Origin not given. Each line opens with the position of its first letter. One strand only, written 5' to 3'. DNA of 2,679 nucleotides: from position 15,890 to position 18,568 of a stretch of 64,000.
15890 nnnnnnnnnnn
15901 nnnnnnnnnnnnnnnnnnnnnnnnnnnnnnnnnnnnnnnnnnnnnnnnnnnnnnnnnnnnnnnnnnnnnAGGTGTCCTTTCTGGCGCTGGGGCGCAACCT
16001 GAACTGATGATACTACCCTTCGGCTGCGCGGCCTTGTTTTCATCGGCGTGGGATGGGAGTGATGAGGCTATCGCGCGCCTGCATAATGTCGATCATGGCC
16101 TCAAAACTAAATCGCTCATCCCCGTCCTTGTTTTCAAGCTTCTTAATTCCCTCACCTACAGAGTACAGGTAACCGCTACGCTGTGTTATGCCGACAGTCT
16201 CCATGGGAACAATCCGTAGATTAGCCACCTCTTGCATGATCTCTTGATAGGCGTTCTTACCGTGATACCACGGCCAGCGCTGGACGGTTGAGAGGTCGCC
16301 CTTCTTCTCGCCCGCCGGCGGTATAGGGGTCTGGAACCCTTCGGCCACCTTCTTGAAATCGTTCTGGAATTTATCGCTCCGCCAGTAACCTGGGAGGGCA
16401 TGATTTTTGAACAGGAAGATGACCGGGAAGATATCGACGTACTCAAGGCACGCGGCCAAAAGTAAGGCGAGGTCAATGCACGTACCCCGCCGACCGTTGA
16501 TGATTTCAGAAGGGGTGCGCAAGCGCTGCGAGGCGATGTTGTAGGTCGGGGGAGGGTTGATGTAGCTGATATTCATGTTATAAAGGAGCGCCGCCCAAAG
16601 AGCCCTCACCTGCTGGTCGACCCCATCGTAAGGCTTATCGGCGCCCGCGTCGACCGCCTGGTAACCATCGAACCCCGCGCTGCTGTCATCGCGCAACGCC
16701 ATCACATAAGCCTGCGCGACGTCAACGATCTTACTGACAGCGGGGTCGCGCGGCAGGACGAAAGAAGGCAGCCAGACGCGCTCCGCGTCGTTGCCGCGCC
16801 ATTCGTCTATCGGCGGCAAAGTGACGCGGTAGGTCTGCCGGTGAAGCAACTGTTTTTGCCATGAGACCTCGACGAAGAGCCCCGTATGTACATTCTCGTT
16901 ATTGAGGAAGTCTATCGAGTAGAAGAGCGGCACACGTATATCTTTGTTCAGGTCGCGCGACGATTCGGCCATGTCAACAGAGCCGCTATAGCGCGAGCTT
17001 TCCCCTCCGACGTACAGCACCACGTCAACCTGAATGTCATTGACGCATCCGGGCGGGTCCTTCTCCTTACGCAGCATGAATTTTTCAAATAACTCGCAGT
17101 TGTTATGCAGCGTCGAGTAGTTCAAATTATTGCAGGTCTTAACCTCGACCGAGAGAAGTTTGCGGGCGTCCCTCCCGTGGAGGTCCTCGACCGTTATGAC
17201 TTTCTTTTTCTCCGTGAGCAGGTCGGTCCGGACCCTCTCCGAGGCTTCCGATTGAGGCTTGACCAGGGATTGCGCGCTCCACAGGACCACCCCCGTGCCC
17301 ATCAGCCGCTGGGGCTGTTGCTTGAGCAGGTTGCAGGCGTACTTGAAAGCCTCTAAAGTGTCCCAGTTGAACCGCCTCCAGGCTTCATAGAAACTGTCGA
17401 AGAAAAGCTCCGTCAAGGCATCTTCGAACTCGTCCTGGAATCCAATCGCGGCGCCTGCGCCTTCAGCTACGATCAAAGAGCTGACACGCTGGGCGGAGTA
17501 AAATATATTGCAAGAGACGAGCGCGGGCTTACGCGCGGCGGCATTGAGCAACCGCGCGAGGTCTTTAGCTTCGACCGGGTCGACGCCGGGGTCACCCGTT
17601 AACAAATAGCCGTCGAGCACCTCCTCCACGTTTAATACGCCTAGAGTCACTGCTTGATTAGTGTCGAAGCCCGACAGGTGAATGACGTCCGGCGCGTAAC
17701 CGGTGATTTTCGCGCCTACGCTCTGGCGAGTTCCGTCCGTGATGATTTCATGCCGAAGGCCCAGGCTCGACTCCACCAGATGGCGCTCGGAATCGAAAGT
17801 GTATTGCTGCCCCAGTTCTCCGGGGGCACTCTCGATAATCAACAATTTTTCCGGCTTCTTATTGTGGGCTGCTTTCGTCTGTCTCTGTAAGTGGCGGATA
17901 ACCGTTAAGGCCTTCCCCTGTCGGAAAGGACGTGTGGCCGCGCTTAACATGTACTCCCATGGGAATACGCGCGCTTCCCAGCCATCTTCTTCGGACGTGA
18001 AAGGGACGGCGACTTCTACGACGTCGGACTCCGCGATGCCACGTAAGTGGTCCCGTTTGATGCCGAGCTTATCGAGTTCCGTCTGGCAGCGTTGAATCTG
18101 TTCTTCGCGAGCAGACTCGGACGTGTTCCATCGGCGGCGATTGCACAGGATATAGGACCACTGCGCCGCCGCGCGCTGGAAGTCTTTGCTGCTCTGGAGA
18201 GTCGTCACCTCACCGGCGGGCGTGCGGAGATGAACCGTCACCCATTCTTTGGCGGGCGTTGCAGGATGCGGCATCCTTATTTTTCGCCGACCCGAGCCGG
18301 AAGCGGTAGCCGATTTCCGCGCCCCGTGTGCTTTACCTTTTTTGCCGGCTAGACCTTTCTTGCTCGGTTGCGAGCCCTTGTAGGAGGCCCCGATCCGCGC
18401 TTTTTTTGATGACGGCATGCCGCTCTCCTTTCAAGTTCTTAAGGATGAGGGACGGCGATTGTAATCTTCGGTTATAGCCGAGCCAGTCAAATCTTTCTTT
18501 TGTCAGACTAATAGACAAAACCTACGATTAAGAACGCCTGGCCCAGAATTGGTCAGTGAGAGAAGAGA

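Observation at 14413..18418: Cytoplasmic two-protease pair: polylysine-tailed CHAT-like + transglutaminase-like fusion protein followed by a signal-less thermolysin-like metallopeptidase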

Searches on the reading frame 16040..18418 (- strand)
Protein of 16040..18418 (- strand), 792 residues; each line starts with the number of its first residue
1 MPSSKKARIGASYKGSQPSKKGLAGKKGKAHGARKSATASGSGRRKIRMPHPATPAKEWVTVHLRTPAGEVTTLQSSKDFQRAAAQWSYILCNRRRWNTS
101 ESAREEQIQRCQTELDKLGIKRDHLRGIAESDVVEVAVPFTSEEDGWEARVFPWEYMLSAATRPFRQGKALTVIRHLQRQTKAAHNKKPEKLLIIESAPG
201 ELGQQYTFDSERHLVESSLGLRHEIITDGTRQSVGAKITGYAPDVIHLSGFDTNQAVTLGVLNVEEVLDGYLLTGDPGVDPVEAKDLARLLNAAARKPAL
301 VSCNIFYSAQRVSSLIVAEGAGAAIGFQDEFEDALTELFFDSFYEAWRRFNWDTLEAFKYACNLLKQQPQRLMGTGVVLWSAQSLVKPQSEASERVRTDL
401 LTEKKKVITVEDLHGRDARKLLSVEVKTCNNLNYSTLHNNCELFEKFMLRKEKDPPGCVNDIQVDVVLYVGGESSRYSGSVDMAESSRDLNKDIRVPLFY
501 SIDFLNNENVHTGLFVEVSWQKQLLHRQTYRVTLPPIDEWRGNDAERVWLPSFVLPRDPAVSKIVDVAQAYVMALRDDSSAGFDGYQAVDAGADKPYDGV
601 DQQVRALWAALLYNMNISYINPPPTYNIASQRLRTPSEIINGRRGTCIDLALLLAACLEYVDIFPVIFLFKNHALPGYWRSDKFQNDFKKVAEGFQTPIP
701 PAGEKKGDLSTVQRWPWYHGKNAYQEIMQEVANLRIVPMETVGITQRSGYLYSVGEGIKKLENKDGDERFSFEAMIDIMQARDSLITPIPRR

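Call 5: search_protein_families(library=pfam, proteins=[window:16040-18418:-], max_evalue=1)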
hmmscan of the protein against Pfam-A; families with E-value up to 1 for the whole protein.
window:16040-18418:- (792 aa): 4 families
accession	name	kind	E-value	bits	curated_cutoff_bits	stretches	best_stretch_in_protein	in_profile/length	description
PF12770.12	CHAT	-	2.3e-05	24.4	24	1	149-367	35-268/289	CHAT domain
PF04473.18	DUF553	-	0.0007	19.5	20.5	1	628-669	45-86/140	Transglutaminase-like domain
PF01841.26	Transglut_core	-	0.11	13.2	23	1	589-663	7-70/108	Transglutaminase-like superfamily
PF17881.8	TseB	-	0.22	12.1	26.5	1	704-725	7-28/45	Cell wall elongation regulator TseB-like domain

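Call 6: search_protein_families(library=padloc, proteins=[window:16040-18418:-], max_evalue=1)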
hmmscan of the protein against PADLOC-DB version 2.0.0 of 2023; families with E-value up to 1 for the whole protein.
window:16040-18418:- (792 aa): 0 families

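Call 7: search_protein_families(library=ncbifam, proteins=[window:16040-18418:-], max_evalue=1)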
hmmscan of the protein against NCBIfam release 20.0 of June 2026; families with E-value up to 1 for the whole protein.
window:16040-18418:- (792 aa): 1 family
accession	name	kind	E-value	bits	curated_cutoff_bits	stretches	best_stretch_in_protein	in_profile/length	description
NF058533.1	antiphage_ProA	equivalog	3.6e-43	147.3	1500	2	433-683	1-240/1903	anti-phage protein ProA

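Call 13: find_homologous_proteins(query=window:16040-18418:-)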
Query window:16040-18418:- (792 aa): 139 proteins with E <= 0.001 among 8000 candidates; the best 120 are listed.
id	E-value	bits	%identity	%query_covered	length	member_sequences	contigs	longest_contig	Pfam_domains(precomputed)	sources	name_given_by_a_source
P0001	0.0e+0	1825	100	100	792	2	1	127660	PF12770.13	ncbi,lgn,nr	ncbi:MAG TPA: hypothetical protein VE262_04475 [Blastocatellia bacterium]|nr:hypothetical protein [B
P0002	0.0e+0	1122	63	100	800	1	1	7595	-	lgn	-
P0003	0.0e+0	1116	64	97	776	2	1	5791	-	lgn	-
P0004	0.0e+0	1110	65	93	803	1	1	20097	-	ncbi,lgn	ncbi:MAG: hypothetical protein ABW250_20485 [Pyrinomonadaceae bacterium]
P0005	0.0e+0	1105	66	92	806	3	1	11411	-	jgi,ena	-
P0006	0.0e+0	1097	64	93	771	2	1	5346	-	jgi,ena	jgi:hypothetical protein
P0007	0.0e+0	1090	63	93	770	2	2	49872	-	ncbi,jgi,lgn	jgi:hypothetical protein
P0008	0.0e+0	1079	63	92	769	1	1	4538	PF12770.13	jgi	jgi:hypothetical protein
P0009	0.0e+0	1058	60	100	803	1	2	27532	-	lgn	-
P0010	0.0e+0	1056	59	99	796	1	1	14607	-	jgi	-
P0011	0.0e+0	1014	61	93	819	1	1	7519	PF12770.13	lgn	-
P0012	1.4e-296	1004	60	93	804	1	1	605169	-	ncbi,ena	-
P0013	4.5e-296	1002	59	93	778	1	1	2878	-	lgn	-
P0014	9.8e-292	988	60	93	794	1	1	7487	-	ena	-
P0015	4.3e-283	959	54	99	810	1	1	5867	-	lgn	-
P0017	3.8e-277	940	55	98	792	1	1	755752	PF12770.13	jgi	jgi:hypothetical protein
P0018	8.6e-269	912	54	100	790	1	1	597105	-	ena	-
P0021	2.4e-244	831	54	91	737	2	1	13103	-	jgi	jgi:hypothetical protein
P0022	2.0e-237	808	53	93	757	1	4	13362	-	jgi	jgi:hypothetical protein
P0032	2.0e-207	709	44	98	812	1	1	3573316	-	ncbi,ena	-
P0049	6.5e-182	625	42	96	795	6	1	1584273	PF12770.13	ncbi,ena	-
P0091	1.1e-155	538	39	94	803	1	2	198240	-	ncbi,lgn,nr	ncbi:hypothetical protein PHYC_01013 [Phycisphaerales bacterium]|nr:hypothetical protein PHYC_01013 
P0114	1.8e-142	494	39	94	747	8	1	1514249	-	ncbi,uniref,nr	ncbi:hypothetical protein [Piscinibacter terrae]|uniref:Transglutaminase-like domain-containing prot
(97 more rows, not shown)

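Call 15: find_encoding_contigs(protein=P0114, flank=8000, max_places=2)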
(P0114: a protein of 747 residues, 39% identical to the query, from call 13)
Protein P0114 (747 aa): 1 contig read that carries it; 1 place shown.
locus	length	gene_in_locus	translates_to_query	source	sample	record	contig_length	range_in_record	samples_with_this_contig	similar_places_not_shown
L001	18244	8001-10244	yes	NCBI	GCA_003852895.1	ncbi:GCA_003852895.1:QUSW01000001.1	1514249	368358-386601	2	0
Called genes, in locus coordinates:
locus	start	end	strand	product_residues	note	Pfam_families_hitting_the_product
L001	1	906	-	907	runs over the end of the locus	PF13424:TPR_12 (faint), PF00990:GGDEF, PF00563:EAL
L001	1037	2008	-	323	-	PF03401:TctC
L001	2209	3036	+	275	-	PF02311:AraC_binding, PF12833:HTH_18, PF00165:HTH_AraC (weak)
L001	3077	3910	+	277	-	PF05175:MTS, PF13489:Methyltransf_23, PF01209:Ubie_methyltran, PF02390:Methyltransf_4, PF08241:Methyltransf_11, PF08242:Methyltransf_12, PF13649:Methyltransf_25, PF13847:Methyltransf_31, +2 more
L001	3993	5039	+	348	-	-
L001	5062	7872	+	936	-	PF00082:Peptidase_S8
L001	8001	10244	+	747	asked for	-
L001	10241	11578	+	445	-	PF24096:DUF7379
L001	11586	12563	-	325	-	PF00561:Abhydrolase_1, PF12697:Abhydrolase_6, PF12146:Hydrolase_4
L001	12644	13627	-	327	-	PF00126:HTH_1, PF03466:LysR_substrate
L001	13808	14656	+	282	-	PF20434:BD-FAE, PF07859:Abhydrolase_3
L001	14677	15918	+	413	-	PF25919:BSH_CusB (faint), PF25917:BSH_RND, PF25973:BSH_CzcB (weak), PF25876:HH_MFP_RND, PF25944:Beta-barrel_RND, PF25954:Beta-barrel_RND_2, PF25967:RND-MFP_C, PF25989:YknX_C, +1 more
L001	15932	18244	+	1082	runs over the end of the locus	PF00873:ACR_tran, PF03176:MMPL, PF02355:SecD_SecF_C (faint), PF03176:MMPL (weak)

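Call 16: find_encoding_contigs(protein=P0091, flank=8000, max_places=2)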
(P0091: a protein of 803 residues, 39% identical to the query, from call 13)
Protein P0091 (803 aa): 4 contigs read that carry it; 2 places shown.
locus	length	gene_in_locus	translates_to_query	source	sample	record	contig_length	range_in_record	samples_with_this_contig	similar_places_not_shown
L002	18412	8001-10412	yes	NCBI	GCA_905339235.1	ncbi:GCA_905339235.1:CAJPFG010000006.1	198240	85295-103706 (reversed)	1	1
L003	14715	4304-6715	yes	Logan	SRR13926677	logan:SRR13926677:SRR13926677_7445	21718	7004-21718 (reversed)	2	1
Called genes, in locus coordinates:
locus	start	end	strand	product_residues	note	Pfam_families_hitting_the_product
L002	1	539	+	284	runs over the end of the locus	PF00254:FKBP_C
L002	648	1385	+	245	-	-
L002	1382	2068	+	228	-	-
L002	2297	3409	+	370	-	-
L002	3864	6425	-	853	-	PF14559:TPR_19 (faint), PF13428:TPR_14 (faint)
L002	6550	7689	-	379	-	PF01916:DS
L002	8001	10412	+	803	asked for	-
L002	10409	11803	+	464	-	PF24096:DUF7379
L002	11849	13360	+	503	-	PF00474:SSF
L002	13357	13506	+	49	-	-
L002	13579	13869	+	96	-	PF04324:Fer2_BFD (weak)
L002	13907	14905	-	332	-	-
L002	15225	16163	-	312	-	PF23914:TPR_CcmH_CycH (faint), PF13424:TPR_12 (faint), PF24575:TPR_Slam (faint), PF00515:TPR_1 (faint), PF07719:TPR_2 (faint), PF13432:TPR_16 (weak), PF03118:RNA_pol_A_CTD, PF03118:RNA_pol_A_CTD, +8 more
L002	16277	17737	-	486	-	PF01554:MatE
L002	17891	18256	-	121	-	PF00903:Glyoxalase, PF22677:Ble-like_N (weak), PF18029:Glyoxalase_6 (weak)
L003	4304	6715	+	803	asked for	-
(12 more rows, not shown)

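Call 17: find_encoding_contigs(protein=P0012, flank=8000, max_places=1)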
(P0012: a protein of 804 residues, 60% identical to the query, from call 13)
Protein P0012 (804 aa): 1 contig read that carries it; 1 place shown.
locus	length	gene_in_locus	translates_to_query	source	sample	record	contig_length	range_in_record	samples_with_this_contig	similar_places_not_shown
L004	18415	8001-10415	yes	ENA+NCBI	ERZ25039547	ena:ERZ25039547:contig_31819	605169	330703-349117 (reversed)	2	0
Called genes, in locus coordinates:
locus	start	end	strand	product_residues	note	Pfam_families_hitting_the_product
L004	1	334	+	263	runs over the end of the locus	PF13643:DUF4145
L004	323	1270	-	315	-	-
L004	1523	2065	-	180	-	-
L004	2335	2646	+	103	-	-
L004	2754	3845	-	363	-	-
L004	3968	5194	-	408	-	PF04389:Peptidase_M28, PF01546:Peptidase_M20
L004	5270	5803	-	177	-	PF02128:Peptidase_M36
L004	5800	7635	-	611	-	PF02128:Peptidase_M36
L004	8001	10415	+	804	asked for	-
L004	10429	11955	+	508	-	PF02128:Peptidase_M36 (weak)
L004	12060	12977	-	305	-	-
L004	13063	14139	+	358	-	-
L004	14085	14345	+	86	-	-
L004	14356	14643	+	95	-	-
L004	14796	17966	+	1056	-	-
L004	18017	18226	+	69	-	-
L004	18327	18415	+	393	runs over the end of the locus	PF00753:Lactamase_B (faint)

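Call 18: find_encoding_contigs(protein=P0032, flank=8000, max_places=1)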
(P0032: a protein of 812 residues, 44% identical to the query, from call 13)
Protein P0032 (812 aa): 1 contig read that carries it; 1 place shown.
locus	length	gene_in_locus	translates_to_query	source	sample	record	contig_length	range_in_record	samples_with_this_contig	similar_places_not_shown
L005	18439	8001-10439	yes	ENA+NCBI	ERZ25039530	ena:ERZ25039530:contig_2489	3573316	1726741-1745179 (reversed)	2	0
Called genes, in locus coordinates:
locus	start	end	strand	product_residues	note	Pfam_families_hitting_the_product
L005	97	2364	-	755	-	PF13089:PP_kinase_N, PF02503:PP_kinase, PF17941:PP_kinase_C_1, PF13090:PP_kinase_C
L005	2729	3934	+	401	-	PF01734:Patatin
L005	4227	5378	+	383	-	PF00656:Peptidase_C14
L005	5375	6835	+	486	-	PF27295:Y4kD_C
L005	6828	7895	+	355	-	PF00753:Lactamase_B (faint)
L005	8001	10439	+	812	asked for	-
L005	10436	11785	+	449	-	PF24096:DUF7379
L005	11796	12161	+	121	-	-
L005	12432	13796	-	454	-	PF00144:Beta-lactamase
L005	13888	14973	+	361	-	PF04955:HupE_UreJ, PF13795:HupE_UreJ_2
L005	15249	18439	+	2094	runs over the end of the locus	PF18370:RGI_lyase, PF21348:RGL11_C, PF17936:Big_6 (weak), PF19077:Big_13, PF17936:Big_6, PF19077:Big_13, PF12951:PATR, PF02494:HYR, +4 more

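Call 19: find_encoding_contigs(protein=P0049, flank=8000, max_places=1)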
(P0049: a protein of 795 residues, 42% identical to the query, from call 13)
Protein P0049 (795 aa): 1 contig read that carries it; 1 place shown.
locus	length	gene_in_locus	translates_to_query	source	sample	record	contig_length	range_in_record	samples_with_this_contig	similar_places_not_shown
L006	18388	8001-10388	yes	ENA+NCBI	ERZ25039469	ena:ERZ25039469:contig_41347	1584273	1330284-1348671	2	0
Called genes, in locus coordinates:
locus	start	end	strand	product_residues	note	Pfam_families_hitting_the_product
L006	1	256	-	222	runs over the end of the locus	PF13618:Gluconate_2-dh3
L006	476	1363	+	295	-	-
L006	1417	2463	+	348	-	-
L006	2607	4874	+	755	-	PF19649:DUF6152, PF01011:PQQ, PF13570:Beta-prop_ACSF4 (faint), PF13360:PQQ_2, PF01011:PQQ, PF13360:PQQ_2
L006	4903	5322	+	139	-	PF13442:Cytochrome_CBB3 (weak)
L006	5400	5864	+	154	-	PF12973:Cupin_7 (weak)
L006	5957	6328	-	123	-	PF00293:NUDIX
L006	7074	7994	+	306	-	PF00582:Usp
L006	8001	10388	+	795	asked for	PF12770:CHAT (weak)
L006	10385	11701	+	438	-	PF24096:DUF7379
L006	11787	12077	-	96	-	-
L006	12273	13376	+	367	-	PF01231:IDO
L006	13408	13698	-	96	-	-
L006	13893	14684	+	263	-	PF14378:PAP2_3, PF01569:PAP2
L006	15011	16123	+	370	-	PF01436:NHL (faint), PF17170:DUF5128 (faint)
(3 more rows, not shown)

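Call 20: find_encoding_contigs(protein=P0017, flank=8000, max_places=1)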
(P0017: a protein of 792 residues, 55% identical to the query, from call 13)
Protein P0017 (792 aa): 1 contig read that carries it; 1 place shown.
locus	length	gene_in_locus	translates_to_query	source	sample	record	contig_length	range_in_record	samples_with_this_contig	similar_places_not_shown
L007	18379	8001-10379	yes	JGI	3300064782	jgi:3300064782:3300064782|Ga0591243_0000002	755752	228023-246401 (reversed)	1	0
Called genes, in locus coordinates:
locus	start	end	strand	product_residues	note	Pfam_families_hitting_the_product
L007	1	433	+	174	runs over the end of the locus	-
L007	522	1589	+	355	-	PF01075:Glyco_transf_9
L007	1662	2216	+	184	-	PF04191:PEMT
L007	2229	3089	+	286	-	PF11306:DUF3108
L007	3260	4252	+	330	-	PF16258:DUF4912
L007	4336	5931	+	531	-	PF03065:Glyco_hydro_57, PF09210:BE_C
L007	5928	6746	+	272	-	PF03009:GDPD, PF13653:GDPD_2 (weak)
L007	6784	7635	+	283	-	PF12852:Cupin_6 (weak), PF00165:HTH_AraC, PF12833:HTH_18, PF00165:HTH_AraC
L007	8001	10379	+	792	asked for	PF12770:CHAT (weak)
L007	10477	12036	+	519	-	PF01447:Peptidase_M4 (faint), PF02128:Peptidase_M36 (faint)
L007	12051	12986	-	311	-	-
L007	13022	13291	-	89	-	-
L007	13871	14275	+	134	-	-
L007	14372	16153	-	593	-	PF00486:Trans_reg_C, PF00515:TPR_1 (faint), PF07719:TPR_2 (faint), PF13181:TPR_8 (faint), PF13424:TPR_12 (faint), PF13428:TPR_14 (faint), PF13432:TPR_16 (faint), PF14559:TPR_19 (faint), +4 more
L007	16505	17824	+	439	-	PF07994:NAD_binding_5, PF01658:Inos-1-P_synth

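Call 24: search_protein_families(library=pfam, proteins=[L001:10241-11578:+, L005:10436-11785:+, L004:10429-11955:+, L007:10477-12036:+], max_evalue=0.1)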
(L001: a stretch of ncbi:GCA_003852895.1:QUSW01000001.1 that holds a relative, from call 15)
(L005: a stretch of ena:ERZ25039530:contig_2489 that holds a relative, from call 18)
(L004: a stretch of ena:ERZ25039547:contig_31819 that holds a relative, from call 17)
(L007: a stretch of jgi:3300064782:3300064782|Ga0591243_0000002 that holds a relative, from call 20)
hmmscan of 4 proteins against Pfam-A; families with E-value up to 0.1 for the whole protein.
L001:10241-11578:+ (445 aa): 3 families
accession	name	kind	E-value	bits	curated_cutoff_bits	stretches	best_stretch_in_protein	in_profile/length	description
PF24096.1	DUF7379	-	4.9e-32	111.9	33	1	142-326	1-184/191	Domain of unknown function (DUF7379)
PF02089.21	Palm_thioest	-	0.013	15.7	26.8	1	207-256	71-119/254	Palmitoyl protein thioesterase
PF06259.18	Abhydrolase_8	-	0.065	13.3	20.5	1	202-275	102-170/178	Alpha/beta hydrolase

L005:10436-11785:+ (449 aa): 2 families
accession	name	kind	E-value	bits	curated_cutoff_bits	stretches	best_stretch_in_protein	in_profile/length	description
PF24096.1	DUF7379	-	9.5e-34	117.5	33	1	156-329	1-182/191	Domain of unknown function (DUF7379)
PF12697.13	Abhydrolase_6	-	0.0014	19.8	26.3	1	156-282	1-117/217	Alpha/beta hydrolase family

L004:10429-11955:+ (508 aa): 1 family
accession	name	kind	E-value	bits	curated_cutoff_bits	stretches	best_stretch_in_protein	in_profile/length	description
PF02128.21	Peptidase_M36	-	1.9e-07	31.1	23.3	1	237-326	272-363/368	Fungalysin metallopeptidase (M36)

L007:10477-12036:+ (519 aa): 3 families
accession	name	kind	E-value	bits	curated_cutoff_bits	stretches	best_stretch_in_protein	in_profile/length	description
PF02128.21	Peptidase_M36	-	1.7e-06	28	23.3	1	242-330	274-364/368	Fungalysin metallopeptidase (M36)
PF01447.24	Peptidase_M4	-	1.8e-05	25.6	22.4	1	58-138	65-144/145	Thermolysin metallopeptidase, catalytic domain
PF09474.15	Type_III_YscX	-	0.025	15.3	25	1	134-183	48-97/119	Type III secretion system YscX (type_III_YscX)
